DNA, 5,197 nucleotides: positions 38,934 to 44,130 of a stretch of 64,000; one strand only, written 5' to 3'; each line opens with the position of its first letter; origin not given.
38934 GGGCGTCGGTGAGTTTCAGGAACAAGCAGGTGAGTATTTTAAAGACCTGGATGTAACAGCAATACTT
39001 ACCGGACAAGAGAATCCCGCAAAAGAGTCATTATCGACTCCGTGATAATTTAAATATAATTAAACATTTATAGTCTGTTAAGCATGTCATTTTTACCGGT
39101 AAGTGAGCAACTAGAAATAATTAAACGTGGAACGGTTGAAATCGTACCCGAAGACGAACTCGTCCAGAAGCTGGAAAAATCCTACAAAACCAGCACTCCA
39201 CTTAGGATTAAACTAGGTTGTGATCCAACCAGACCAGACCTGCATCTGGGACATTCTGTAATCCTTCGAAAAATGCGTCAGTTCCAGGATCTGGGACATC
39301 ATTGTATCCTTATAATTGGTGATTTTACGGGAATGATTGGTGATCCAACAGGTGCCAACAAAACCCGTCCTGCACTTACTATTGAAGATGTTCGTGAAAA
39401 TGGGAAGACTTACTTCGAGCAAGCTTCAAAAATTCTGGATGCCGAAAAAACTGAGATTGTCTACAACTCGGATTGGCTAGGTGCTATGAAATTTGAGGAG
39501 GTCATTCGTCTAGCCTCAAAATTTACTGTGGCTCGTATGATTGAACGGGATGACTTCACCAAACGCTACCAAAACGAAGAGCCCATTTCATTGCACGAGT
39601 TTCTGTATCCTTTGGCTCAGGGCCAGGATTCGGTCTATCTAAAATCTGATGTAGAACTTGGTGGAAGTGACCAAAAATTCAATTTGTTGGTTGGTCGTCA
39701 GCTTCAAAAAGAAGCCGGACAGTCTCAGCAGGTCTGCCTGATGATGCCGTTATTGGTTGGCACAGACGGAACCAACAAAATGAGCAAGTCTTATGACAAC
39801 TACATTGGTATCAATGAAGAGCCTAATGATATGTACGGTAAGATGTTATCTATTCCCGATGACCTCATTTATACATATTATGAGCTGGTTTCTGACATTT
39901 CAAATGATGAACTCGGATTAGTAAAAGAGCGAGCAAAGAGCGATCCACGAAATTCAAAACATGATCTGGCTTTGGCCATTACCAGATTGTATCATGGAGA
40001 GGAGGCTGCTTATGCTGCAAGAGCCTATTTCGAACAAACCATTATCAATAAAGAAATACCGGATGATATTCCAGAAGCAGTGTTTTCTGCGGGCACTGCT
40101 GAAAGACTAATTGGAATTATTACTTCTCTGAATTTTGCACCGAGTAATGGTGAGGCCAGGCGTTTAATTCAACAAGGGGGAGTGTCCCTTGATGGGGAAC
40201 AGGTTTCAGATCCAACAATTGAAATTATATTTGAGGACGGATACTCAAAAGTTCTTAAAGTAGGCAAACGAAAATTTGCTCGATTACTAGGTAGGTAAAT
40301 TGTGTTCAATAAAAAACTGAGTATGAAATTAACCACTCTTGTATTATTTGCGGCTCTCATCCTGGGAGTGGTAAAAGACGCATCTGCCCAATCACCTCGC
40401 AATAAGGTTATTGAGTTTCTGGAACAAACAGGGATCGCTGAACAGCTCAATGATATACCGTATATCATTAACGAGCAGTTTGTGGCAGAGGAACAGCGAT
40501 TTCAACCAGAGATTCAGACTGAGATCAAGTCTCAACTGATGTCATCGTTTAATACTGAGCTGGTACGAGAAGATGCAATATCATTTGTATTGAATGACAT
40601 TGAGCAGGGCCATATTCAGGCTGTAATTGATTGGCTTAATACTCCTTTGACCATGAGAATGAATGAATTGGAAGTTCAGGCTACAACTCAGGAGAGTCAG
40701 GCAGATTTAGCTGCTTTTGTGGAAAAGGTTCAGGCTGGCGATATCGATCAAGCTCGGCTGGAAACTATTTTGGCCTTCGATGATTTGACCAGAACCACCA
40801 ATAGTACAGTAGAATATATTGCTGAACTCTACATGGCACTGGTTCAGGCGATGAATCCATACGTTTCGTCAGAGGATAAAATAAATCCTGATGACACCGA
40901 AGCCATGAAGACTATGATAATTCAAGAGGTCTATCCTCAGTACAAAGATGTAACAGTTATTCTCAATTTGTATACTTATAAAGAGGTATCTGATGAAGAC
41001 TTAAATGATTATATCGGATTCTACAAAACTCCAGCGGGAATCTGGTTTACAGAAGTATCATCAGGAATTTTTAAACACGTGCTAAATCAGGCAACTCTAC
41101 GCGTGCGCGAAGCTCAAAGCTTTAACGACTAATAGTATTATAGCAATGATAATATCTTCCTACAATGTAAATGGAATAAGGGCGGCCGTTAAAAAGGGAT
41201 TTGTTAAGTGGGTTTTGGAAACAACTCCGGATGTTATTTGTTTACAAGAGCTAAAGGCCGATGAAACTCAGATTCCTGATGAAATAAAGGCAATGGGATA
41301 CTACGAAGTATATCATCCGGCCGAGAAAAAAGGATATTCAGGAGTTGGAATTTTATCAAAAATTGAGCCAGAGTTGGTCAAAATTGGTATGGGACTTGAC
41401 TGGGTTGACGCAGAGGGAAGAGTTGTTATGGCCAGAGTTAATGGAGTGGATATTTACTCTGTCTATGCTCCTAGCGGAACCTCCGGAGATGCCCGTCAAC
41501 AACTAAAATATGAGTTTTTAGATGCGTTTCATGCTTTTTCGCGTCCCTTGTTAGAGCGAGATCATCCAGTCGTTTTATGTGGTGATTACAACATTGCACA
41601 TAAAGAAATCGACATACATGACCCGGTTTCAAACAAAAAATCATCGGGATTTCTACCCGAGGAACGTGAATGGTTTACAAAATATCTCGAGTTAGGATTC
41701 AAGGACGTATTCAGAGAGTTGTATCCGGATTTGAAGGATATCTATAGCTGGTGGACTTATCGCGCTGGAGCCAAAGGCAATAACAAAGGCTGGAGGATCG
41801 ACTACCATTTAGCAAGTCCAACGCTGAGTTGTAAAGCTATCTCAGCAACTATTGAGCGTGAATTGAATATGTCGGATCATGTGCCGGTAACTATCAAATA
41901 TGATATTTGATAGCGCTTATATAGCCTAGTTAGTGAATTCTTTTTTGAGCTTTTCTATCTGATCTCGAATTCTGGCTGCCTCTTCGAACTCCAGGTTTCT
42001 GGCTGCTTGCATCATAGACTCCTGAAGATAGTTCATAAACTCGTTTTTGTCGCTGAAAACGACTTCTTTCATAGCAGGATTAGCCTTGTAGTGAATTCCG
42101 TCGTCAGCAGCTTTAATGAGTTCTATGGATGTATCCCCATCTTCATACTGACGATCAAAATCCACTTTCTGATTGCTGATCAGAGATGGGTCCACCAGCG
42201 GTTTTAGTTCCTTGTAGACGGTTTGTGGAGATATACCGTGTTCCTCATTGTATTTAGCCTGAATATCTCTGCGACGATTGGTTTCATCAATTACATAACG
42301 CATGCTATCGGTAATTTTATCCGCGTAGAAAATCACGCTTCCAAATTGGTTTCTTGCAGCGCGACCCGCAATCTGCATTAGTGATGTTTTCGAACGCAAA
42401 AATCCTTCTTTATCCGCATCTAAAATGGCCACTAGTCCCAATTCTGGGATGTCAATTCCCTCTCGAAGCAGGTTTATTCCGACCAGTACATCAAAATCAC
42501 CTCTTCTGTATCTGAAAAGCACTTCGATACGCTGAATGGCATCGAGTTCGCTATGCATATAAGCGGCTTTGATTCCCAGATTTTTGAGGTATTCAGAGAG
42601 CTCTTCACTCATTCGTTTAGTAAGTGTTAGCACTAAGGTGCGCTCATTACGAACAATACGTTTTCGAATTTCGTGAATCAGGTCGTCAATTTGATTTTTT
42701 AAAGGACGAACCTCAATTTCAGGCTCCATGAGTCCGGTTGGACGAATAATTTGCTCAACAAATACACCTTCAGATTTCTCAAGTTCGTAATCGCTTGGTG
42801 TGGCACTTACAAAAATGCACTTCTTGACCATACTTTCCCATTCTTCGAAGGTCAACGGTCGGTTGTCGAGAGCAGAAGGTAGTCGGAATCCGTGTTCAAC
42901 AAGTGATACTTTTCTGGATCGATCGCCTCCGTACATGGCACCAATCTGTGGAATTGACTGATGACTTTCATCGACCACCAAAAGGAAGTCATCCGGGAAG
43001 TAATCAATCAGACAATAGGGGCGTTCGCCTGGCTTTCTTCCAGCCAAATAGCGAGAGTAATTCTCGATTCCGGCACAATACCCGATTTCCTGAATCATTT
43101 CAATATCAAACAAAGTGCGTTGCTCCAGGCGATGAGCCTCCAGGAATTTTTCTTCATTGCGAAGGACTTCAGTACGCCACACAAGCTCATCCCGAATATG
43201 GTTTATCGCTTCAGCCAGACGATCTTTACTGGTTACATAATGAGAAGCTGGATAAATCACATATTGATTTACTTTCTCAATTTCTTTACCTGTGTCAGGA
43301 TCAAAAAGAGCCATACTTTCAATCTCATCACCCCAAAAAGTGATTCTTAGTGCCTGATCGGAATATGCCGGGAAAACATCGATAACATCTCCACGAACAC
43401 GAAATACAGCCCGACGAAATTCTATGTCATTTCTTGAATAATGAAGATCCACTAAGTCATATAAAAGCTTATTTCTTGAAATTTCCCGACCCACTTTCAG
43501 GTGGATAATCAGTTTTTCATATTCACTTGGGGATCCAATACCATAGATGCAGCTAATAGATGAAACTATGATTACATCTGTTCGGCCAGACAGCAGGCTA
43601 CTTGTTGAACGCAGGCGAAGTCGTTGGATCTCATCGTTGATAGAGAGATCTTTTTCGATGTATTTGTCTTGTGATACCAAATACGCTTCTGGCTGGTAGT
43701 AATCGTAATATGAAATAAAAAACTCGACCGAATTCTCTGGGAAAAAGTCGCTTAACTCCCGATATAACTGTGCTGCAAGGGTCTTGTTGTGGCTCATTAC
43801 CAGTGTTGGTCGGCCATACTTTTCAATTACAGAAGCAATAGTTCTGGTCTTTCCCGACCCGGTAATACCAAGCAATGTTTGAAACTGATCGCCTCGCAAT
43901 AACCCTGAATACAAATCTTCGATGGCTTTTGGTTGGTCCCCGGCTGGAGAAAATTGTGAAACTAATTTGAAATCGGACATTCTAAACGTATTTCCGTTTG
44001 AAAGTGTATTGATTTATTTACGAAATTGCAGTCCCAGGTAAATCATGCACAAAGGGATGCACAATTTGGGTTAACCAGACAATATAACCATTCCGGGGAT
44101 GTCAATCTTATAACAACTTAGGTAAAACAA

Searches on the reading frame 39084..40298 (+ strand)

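Call 45: search_protein_families(library=pfam, proteins=[window:39084-40298:+], max_evalue=0.00001)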
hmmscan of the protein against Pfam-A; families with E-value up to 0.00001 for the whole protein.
window:39084-40298:+ (404 aa): 3 families
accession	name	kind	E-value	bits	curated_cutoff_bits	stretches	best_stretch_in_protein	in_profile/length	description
PF00579.31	tRNA-synt_1b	-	1.6e-78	264.4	21.1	1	37-317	3-288/292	tRNA synthetases class I (W and Y)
PF22421.1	SYY_C-terminal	-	1e-06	29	27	1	326-399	6-81/83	Tyrosine--tRNA ligase SYY-like C-terminal domain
PF01479.30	S4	-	5.4e-06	26.5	22.8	0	342-377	3-38/48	S4 domain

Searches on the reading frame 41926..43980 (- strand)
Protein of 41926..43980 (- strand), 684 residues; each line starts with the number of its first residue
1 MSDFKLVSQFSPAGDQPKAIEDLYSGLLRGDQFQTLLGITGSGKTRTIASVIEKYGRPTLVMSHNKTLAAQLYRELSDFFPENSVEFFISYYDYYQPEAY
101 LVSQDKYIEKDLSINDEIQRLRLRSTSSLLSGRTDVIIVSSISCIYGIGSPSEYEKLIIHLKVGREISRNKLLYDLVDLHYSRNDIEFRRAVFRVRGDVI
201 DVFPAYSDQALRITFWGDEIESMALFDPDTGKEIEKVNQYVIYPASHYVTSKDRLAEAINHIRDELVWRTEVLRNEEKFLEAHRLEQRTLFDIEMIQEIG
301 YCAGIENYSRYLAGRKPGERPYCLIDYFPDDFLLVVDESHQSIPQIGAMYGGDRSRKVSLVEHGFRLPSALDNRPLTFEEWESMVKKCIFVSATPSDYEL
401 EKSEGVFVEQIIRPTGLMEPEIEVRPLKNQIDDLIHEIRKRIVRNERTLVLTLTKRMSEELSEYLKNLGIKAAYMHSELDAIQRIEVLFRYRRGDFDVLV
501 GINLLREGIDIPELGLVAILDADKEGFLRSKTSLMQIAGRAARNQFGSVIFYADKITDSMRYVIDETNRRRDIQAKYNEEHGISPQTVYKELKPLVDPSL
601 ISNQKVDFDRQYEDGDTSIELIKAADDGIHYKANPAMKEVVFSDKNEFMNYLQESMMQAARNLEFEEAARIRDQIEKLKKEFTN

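Call 45: search_protein_families(library=pfam, proteins=[window:41926-43980:-], max_evalue=0.00001)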
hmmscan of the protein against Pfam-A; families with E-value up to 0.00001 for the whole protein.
window:41926-43980:- (684 aa): 5 families
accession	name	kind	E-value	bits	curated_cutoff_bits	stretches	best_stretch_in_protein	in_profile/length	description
PF17757.6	UvrB_inter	-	2.2e-35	121.1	22.9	1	159-248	1-91/91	UvrB interaction domain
PF12344.14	UvrB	-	1.4e-21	76.5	27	1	551-592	1-42/43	Ultra-violet resistance protein B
PF00271.37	Helicase_C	-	1.3e-19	70.9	23.5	1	432-544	4-109/110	Helicase conserved C-terminal domain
PF04851.21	ResIII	-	2.2e-08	34.7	22.5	1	14-138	6-130/164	Type III restriction enzyme, res subunit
PF02151.25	UVR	-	3.3e-08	33.5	21.5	1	652-681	7-36/36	UvrB/uvrC motif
